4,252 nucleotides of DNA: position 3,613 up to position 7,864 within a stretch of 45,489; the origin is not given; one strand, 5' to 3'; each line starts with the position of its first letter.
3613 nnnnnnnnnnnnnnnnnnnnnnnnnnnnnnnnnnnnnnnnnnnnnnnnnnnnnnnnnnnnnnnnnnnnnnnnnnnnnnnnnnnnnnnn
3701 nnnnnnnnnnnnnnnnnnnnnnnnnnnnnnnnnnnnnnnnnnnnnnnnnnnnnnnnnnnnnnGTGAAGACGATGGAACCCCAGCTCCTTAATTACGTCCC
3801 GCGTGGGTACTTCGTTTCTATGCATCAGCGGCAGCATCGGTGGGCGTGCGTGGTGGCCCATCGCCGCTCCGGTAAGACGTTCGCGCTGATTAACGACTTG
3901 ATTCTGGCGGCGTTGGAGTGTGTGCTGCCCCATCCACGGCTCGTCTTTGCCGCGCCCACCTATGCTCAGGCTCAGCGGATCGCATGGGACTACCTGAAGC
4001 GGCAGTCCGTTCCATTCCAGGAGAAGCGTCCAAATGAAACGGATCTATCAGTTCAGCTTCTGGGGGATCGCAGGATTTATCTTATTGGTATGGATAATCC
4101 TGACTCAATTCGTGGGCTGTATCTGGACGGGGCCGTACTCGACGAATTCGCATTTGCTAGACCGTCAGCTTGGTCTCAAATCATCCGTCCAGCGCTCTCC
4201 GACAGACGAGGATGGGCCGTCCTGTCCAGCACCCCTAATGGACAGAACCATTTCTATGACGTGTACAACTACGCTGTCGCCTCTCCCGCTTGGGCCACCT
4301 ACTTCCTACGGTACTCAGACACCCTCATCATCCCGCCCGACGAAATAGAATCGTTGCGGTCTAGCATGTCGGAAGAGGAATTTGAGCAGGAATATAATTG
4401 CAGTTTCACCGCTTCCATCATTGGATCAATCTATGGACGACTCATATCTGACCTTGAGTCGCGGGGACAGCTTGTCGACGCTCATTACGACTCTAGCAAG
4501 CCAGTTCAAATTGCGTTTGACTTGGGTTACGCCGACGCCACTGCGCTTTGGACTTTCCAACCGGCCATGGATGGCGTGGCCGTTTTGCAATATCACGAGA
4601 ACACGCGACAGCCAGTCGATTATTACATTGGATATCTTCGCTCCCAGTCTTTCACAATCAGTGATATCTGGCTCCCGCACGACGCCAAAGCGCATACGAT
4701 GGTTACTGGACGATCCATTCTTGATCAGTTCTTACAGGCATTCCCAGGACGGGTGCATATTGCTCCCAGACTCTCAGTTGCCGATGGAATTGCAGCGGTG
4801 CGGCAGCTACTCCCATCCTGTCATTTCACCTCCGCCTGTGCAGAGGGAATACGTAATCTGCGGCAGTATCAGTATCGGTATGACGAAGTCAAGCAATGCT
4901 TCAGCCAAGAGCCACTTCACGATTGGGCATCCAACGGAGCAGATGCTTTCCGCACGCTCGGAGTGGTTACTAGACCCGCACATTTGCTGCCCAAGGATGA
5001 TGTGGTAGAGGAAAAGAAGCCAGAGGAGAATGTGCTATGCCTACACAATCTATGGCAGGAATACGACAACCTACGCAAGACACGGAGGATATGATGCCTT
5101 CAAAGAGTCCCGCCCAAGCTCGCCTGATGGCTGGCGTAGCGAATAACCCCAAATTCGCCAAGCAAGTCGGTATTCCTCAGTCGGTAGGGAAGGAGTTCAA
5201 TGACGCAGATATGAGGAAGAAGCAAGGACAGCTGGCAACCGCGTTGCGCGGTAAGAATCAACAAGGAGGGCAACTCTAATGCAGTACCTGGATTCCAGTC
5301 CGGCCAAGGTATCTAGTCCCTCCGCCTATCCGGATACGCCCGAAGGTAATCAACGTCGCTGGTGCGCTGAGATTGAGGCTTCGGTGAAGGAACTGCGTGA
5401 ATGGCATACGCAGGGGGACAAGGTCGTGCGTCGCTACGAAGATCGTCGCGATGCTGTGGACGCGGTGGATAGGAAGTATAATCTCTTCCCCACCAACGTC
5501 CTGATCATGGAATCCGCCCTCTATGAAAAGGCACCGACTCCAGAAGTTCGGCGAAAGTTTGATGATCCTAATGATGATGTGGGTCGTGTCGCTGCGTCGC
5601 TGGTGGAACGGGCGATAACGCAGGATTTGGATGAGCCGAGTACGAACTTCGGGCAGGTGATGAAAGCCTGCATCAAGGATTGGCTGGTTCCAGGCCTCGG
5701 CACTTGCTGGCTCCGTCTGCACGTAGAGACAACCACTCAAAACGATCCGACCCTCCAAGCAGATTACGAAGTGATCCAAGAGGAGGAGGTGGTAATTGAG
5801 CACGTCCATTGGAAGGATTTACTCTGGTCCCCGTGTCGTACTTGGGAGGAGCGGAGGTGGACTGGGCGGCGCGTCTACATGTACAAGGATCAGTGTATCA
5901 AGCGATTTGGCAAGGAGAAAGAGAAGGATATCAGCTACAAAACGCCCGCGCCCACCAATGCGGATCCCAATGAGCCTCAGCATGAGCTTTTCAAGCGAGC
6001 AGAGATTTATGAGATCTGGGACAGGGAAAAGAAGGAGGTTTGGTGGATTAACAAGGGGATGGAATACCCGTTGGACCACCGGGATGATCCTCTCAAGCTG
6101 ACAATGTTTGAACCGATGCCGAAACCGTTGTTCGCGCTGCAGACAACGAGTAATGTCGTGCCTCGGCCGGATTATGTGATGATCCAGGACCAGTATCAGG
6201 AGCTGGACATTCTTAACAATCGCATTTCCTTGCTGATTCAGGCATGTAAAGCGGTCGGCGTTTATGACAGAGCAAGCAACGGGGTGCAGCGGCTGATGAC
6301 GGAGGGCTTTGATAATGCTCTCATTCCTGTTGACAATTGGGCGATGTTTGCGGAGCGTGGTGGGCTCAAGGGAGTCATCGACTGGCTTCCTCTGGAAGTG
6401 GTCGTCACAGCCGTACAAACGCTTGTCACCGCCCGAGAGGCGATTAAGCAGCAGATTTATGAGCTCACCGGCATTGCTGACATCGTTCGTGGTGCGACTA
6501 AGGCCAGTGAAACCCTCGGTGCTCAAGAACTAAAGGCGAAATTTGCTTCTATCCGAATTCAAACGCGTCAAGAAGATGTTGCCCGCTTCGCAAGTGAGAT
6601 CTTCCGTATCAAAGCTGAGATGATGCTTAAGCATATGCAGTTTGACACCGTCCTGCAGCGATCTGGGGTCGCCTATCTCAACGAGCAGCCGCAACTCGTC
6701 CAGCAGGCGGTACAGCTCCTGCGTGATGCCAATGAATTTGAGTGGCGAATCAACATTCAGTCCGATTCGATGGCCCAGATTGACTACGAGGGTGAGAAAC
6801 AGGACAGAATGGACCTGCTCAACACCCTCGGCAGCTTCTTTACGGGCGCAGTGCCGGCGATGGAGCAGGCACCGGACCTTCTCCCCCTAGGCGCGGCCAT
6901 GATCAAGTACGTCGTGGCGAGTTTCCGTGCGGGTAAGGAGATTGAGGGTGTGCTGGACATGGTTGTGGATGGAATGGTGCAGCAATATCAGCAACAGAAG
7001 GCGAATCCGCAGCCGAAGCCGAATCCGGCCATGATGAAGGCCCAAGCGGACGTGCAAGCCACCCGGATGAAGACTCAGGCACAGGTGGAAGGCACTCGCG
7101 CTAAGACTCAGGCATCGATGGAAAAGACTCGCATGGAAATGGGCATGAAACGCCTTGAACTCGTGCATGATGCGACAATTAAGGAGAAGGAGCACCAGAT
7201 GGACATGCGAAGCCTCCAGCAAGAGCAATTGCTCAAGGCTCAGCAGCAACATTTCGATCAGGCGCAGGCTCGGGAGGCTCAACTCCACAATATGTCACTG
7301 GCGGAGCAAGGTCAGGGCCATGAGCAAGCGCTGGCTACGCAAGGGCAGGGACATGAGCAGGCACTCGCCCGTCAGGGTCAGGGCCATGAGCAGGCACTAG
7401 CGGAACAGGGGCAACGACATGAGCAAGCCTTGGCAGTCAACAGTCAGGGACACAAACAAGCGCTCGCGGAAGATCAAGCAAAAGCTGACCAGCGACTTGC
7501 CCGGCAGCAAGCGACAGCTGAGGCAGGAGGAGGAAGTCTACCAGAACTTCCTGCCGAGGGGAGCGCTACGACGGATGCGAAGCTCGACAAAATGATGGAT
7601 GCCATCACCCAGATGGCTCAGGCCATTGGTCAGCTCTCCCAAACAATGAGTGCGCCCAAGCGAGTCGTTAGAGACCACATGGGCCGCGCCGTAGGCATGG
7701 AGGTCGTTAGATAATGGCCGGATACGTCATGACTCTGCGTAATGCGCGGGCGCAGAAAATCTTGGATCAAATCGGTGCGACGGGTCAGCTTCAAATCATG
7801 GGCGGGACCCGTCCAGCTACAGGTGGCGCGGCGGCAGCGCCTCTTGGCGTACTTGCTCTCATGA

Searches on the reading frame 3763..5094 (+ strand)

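Call 46: search_protein_families(library=phrogs, proteins=[window:3763-5094:+], max_evalue=0.0001)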
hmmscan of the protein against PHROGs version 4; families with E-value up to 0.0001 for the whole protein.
window:3763-5094:+ (443 aa): 3 families
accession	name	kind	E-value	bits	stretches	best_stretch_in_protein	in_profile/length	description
phrog_2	-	head and packaging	3.2e-38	133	1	20-395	273-584/807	terminase large subunit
phrog_2472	-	unknown function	7.6e-23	82.4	1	212-402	108-307/324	-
phrog_7579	-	head and packaging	1.2e-08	35.5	1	27-219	19-217/239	terminase large subunit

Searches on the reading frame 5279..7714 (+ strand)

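Call 46: search_protein_families(library=phrogs, proteins=[window:5279-7714:+], max_evalue=0.0001)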
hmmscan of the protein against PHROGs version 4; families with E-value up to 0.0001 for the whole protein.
window:5279-7714:+ (811 aa): 1 family
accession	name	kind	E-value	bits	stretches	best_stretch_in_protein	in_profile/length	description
phrog_12082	-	head and packaging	3.9e-162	542.3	2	18-477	10-486/715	portal protein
